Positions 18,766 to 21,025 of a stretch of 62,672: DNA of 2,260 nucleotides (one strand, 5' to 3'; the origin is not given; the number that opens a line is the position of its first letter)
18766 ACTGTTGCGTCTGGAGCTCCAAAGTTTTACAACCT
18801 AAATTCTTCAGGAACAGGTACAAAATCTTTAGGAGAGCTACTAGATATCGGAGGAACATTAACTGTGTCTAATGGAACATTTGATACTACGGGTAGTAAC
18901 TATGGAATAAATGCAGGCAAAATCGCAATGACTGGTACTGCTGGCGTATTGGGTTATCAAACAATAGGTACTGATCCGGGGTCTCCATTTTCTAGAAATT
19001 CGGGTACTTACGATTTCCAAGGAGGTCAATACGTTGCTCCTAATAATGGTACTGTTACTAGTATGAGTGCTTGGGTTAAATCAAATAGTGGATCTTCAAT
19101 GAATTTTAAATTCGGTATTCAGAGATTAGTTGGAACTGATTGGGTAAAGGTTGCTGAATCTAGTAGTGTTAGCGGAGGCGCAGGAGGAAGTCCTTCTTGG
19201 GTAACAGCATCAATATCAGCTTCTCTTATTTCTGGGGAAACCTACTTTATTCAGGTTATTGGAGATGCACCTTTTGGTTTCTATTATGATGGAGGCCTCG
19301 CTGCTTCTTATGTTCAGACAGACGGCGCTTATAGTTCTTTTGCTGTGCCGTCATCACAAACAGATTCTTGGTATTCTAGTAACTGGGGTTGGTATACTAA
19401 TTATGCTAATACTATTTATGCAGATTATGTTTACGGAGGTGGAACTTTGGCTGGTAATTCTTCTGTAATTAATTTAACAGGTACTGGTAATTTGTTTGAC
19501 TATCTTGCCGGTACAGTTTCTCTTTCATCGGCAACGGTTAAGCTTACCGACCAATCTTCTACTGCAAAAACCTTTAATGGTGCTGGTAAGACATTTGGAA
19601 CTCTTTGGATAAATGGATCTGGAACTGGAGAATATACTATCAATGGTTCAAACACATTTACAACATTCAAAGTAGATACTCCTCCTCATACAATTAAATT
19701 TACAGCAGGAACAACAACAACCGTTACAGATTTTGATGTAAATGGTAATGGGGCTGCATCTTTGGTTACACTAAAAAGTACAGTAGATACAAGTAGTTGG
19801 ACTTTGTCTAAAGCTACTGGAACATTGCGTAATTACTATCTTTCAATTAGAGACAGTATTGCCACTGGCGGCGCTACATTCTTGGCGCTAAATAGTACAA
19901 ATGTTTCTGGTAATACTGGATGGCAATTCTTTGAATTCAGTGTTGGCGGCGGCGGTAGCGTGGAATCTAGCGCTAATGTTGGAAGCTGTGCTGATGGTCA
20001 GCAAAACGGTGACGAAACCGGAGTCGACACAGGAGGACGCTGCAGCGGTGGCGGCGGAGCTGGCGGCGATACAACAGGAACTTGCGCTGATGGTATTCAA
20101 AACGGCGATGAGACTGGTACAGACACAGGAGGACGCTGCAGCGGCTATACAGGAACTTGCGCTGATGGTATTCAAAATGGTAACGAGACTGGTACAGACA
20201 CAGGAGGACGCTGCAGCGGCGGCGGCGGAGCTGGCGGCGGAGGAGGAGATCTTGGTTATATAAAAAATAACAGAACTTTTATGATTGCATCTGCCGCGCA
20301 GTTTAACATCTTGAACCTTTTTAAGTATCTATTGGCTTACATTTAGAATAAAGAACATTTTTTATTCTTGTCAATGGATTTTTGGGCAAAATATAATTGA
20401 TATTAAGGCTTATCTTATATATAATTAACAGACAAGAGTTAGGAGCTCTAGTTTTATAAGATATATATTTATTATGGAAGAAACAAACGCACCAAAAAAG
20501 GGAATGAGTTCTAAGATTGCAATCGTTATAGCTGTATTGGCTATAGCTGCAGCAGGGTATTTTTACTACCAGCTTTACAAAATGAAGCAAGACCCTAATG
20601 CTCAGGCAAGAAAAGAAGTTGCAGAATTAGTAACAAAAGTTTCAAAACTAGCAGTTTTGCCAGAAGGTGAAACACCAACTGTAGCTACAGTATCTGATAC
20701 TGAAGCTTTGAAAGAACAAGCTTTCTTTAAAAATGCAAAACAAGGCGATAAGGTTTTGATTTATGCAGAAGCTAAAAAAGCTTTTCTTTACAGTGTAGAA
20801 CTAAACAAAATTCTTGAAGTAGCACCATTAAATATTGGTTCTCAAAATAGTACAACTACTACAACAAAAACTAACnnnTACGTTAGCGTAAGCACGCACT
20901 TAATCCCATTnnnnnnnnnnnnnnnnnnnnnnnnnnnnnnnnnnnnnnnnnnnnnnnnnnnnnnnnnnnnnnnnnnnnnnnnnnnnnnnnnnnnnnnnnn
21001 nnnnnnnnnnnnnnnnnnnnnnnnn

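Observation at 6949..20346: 13.4-kb single gene (4465 aa) of autotransporter-associated beta-strand repeats without a translocator barrel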

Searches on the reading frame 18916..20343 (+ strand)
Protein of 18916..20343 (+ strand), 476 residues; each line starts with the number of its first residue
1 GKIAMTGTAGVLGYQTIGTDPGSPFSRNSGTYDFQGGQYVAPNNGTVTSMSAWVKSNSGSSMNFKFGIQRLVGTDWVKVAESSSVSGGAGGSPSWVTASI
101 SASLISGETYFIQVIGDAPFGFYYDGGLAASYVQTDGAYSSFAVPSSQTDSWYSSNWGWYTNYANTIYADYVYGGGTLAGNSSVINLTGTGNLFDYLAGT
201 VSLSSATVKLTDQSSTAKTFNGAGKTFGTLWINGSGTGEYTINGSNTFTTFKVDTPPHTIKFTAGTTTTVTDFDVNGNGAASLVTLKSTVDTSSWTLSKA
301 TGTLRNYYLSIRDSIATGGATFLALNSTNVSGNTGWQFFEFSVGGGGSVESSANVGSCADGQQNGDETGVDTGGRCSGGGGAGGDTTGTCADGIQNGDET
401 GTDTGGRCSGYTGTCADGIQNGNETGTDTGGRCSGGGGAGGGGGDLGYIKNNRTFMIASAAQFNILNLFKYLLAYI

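Call 32: find_related_loci(query=window:18916-20343:+, collection=genome_contigs, flank=10000)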
Query window:18916-20343:+ (476 aa) in genome_contigs; peptide patterns used: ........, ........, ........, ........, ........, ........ (x = any residue, [..] = any of these).
54 stretches matched a pattern, but none encodes a relative of the query by tblastn (E <= 1e-3).

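Call 37: predict_structure(alignment_id=A1)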
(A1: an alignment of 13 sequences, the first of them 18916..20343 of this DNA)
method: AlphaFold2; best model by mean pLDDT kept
length: 476 residues; sequences in the alignment: 13
mean_pLDDT: 60.0   pTM: 0.46
mean pLDDT of the five models: 60.0, 57.4, 56.9, 54.1, 51.9
residues with pLDDT >= 90: 79; 70-90: 124; 50-70: 69; < 50: 204
segments of 3 or more residues with pLDDT < 50: 9-13, 15-31, 124-170, 174-176, 344-471, 473-476
pLDDT, mean of each block of 10 residues (from residue 1): 56 46 35 60 72 69 79 76 75 74 78 70 44 27 27 29 38 51 69 68 76 79 87 84 93 87 96 89 92 95 93 94 89 88 41 34 35 33 31 30 31 34 37 35 32 34 43 43
secondary structure, 60 per line:
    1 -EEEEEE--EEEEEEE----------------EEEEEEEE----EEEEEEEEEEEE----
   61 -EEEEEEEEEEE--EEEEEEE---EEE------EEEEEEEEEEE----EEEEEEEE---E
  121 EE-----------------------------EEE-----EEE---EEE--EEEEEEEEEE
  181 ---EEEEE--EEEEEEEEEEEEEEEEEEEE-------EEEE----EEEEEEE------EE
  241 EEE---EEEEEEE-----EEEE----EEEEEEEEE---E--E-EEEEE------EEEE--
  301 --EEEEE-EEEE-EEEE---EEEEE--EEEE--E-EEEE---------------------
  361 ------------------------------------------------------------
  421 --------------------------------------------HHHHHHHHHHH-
elements in order: E2-7 E10-16 E33-40 E45-56 E62-72 E75-81 E85-87 E94-104 E109-116 E120-122 E152-154 E160-162 E166-168 E171-180 E184-188 E191-210 E218-221 E226-232 E239-243 E247-253 E259-262 E267-275 E284-288 E295-298 E303-307 E309-312 E314-317 E321-325 E328-331 E336-339 H465-475

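Call 46: fold_search(model_id=the predicted structure, library=pdb)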
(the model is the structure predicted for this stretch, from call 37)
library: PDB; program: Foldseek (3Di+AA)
matches with E <= 10: 998; with E <= 0.001: 0
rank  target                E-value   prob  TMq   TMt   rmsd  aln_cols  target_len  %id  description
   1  6k0p_A                2.5e-03  0.80  0.18  0.16  22.2       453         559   10  Catalytic domain of GH87 alpha-1,3-glucanase D1045A in complex with nigerose (released 2019-12-25)
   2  9vzi_B                2.1e-02  0.98  0.14  0.37   6.6       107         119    9  Cyanopodophage Pan3 Needle (released 2025-11-26)
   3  8zdp_v                3.3e-02  1.00  0.16  0.10   3.2        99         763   18  Cryo-EM structure of Mycobacteriophage Douge Central fiber (gp20) (released 2025-06-25)
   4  8zdq_v                3.3e-02  1.00  0.16  0.09   3.2        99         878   18  Cryo-EM structure of Mycobacteriophage Douge complete baseplate (gp13, gp17, gp23, gp16, gp18 and gp20) (released 2025-06-25)
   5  4jdo_H                4.4e-02  0.25  0.07  0.14  23.4       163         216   13  Secreted chlamydial protein pgp3, coiled-coil deletion (released 2013-06-05)
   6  3gbw                  5.0e-02  1.00  0.16  0.40   3.8       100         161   12  Crystal structure of the first PHR domain of the Mouse Myc-binding protein 2 (MYCBP-2) (released 2009-03-24)
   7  8h2i_bG               6.0e-02  1.00  0.13  0.13   7.1       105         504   20  Near-atomic structure of five-fold averaged PBCV-1 capsid (released 2022-11-16)
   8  4qm9_A                6.3e-02  0.18  0.07  0.14  17.0       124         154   11  Crystal Structure of a Putative Cysteine Dioxygenase From Bacillus subtilis with Cys-bound (released 2014-11-19)
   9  9i0y_a                7.9e-02  0.11  0.05  0.14  16.5       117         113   11  Recombinant Ena2A fibers (released 2025-03-12)
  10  9i0y_0                7.9e-02  0.11  0.05  0.14  16.5       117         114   11  Recombinant Ena2A fibers (released 2025-03-12)
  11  1zvf_A                1.0e-01  0.20  0.07  0.15  15.9       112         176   13  The crystal structure of 3-hydroxyanthranilate 3,4-dioxygenase from Saccharomyces cerevisiae (released 2006-06-02)
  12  4jdo_A                1.0e-01  0.18  0.07  0.14  23.0       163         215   12  Secreted chlamydial protein pgp3, coiled-coil deletion (released 2013-06-05)
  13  3bcw_A                1.0e-01  0.14  0.07  0.18  15.0       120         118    8  Crystal structure of a duf861 family protein with a rmlc-like cupin fold (bb1179) from bordetella bronchiseptica rb50  (released 2007-11-27)
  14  3hwj_B                1.1e-01  0.99  0.14  0.37   4.0        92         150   12  Crystal structure of the second PHR domain of Mouse Myc-binding protein 2 (MYCBP-2) (released 2009-07-21)
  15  4jdm_A                1.2e-01  0.28  0.07  0.12  16.9       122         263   16  Secreted Chlamydial Protein PGP3, full-length (released 2013-06-05)
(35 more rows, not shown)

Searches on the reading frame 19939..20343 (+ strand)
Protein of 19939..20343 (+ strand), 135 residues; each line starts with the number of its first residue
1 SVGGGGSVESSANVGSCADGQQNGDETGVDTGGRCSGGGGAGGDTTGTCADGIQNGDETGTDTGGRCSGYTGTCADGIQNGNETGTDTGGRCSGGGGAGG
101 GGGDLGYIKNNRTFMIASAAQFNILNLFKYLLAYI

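Call 15: search_protein_families(library=pfam, proteins=[window:19939-20343:+], max_evalue=1)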
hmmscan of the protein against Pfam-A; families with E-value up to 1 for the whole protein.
window:19939-20343:+ (135 aa): 0 families

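Call 78: search_protein_representatives(protein=window:19939-20343:+)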
Query: 135 residues. Proteins with E-value up to 0.001 (for the whole library): 1099; up to 1e-10: 294; up to 1e-30: 30. The best 150 are listed.
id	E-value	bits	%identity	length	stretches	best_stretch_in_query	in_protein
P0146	4.0e-217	727.6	64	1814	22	16-93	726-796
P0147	2.0e-138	472.4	57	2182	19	16-90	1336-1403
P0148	1.7e-124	427.2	60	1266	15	16-93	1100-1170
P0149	3.4e-92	322.5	65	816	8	16-94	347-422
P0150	3.1e-62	225.3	59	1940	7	17-94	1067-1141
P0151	2.7e-61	222.2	55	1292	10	37-93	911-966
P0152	2.0e-56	206.4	61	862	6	3-99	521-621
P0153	2.4e-51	189.9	60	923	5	14-94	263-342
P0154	1.5e-47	177.6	62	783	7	16-93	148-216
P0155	2.7e-47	176.8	62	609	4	12-97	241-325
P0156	4.8e-44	166.3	61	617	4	10-93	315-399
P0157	3.3e-42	160.3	57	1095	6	16-91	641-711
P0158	4.4e-42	159.9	52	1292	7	15-91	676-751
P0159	2.1e-41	157.7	74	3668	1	3-131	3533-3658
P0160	4.2e-41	156.7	59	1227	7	29-91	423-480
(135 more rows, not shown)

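Call 87: list_cluster_members(proteins=[P0159, P0027, P0002, P0025])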
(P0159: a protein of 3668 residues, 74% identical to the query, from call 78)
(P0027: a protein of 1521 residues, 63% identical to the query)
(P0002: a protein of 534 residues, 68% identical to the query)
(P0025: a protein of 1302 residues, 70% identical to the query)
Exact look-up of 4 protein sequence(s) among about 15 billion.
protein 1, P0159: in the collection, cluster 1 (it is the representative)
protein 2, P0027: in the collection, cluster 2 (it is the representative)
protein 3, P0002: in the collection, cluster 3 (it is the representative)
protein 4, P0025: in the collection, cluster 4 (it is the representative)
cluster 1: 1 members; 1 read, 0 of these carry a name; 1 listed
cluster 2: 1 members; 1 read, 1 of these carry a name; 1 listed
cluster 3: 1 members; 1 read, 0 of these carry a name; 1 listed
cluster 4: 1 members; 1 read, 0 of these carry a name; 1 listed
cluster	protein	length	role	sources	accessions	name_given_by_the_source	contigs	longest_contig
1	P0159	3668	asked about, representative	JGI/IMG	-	-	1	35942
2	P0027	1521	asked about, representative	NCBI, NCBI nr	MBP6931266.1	MAG: autotransporter-associated beta strand repeat-containing protein, partial ... | autotransporter-associated beta strand repeat-containing protein [Candidatus ...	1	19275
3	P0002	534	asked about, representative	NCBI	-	-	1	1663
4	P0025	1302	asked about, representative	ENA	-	-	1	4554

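Call 89: find_encoding_contigs(protein=P0159, flank=8000, max_places=2)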
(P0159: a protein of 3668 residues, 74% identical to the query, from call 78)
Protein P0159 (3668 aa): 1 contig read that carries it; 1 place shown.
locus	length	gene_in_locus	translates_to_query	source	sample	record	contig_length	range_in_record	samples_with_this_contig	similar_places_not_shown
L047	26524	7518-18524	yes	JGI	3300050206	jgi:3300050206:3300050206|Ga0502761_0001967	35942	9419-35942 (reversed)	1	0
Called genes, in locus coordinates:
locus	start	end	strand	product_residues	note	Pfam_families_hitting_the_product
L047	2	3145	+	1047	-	?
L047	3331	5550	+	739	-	PF13884:Peptidase_S74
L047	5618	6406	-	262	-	PF00011:HSP20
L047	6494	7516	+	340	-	PF13354:Beta-lactamase2, PF00144:Beta-lactamase (faint), PF00768:Peptidase_S11 (weak)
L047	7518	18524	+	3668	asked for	-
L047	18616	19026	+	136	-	-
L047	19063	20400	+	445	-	-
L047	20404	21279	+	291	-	-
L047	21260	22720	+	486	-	-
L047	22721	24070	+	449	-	PF00963:Cohesin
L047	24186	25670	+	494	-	PF00270:DEAD, PF04851:ResIII, PF00271:Helicase_C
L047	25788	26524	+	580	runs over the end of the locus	PF00664:ABC_membrane, PF00005:ABC_tran, PF02463:SMC_N (faint)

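Call 90: search_protein_families(library=pfam, proteins=[P0159], max_evalue=0.01)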
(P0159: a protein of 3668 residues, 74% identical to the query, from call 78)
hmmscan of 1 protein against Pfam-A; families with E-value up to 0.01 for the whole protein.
P0159 (3668 aa): 0 families

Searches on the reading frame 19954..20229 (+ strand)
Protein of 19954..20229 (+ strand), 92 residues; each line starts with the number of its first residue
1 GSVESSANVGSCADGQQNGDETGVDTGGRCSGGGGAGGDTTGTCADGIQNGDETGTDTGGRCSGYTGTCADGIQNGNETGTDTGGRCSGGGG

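Call 49: search_protein_families(library=ncbifam, proteins=[window:19954-20229:+], max_evalue=10)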
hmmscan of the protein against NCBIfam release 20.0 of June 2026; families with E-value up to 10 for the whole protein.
seq(92 aa): 0 families

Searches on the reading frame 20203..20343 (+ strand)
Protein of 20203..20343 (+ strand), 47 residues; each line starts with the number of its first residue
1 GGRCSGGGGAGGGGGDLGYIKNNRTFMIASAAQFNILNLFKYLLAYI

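Call 49: search_protein_families(library=ncbifam, proteins=[window:20203-20343:+], max_evalue=10)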
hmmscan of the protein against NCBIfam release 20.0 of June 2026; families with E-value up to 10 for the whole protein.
seq(47 aa): 0 families

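Call 63: find_homologous_proteins(query=A5, max_evalue=10)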
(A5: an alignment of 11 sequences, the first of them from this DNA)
Query A5 (11 sequences) (42 aa, profile of the alignment): 1 proteins with E <= 10 among 8000 candidates.
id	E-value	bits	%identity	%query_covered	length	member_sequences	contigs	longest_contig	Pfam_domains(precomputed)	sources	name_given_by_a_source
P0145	2.5e+0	26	47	40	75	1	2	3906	-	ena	-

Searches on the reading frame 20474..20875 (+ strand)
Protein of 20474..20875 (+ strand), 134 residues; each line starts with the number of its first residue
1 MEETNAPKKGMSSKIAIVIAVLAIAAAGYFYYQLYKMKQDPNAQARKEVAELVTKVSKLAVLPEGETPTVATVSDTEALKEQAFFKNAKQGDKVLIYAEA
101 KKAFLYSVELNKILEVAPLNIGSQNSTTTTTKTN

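Call 8: search_protein_families(library=pfam, proteins=[window:20474-20875:+], max_evalue=0.001)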
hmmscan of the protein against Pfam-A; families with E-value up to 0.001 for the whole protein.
window:20474-20875:+ (134 aa): 0 families

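Call 99: search_protein_families(library=pfam, proteins=[window:20474-20875:+], max_evalue=1)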
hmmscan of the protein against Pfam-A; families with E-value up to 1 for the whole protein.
window:20474-20875:+ (134 aa): 5 families
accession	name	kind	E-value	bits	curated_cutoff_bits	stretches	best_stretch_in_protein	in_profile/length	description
PF14283.11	CD1107-like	-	0.01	16.2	26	1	3-39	121-157/158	Mobile element protein CD1107-like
PF10907.13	DUF2749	-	0.017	15.6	25.5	0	60-90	26-59/72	Protein of unknown function (DUF2749)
PF22852.1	SoxE_N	-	0.02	15.1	27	1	15-37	12-33/48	Sulfocyanin, N-terminal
PF12685.13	SpoIIIAH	-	0.044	14.1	30.6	1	16-84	5-83/191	SpoIIIAH-like protein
PF19084.5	DUF5775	-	0.066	14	28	1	16-78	10-74/81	Family of unknown function (DUF5775)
